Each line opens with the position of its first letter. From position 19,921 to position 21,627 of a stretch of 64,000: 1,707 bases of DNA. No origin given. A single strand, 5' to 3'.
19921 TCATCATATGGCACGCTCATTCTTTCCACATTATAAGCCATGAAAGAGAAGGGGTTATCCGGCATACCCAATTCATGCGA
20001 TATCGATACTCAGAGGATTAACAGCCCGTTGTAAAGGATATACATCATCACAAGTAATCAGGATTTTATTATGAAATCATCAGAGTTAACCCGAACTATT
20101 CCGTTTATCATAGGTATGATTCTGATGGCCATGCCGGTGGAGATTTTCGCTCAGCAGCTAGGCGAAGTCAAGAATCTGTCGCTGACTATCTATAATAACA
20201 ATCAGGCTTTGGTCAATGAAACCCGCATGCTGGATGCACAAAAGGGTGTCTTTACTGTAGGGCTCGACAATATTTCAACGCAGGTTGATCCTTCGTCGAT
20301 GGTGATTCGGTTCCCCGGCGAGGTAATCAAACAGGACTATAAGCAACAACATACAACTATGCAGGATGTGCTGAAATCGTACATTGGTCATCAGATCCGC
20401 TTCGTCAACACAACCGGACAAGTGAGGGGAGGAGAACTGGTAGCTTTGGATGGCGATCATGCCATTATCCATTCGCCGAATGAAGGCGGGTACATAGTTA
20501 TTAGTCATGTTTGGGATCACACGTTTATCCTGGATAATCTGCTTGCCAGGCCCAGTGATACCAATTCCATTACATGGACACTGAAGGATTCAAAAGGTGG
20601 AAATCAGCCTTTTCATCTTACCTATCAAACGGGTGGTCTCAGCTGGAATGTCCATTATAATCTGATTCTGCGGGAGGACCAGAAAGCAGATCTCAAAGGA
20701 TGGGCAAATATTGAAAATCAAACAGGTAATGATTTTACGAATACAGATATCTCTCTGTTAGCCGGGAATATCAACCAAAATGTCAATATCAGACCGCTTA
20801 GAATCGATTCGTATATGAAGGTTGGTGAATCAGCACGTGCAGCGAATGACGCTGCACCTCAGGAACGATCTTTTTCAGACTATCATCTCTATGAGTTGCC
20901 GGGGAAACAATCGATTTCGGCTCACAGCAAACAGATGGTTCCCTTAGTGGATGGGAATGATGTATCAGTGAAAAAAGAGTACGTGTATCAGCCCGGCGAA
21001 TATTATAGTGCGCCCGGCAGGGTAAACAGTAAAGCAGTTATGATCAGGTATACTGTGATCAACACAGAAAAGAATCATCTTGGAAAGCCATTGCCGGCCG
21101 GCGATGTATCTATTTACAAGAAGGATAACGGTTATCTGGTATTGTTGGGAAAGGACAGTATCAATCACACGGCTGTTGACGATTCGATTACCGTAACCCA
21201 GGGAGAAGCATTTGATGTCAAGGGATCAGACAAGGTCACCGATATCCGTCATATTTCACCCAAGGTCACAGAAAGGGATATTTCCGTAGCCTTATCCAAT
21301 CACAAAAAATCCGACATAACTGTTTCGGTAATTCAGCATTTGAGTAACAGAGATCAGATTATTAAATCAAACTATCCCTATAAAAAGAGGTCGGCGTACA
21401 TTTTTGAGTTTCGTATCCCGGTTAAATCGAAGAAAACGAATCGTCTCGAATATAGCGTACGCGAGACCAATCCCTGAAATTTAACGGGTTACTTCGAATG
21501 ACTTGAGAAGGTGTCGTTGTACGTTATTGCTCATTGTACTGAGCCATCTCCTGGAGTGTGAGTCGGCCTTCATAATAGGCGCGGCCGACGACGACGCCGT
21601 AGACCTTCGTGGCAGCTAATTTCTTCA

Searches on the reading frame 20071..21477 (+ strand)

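Call 30: search_protein_families(library=pfam, proteins=[window:20071-21477:+], max_evalue=0.00001)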
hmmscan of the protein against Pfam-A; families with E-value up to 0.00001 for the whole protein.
window:20071-21477:+ (468 aa): 1 family
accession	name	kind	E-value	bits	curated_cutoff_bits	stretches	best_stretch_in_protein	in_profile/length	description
PF13598.12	DUF4139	-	5.9e-10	39.6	31.8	1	182-429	2-159/205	Domain of unknown function (DUF4139)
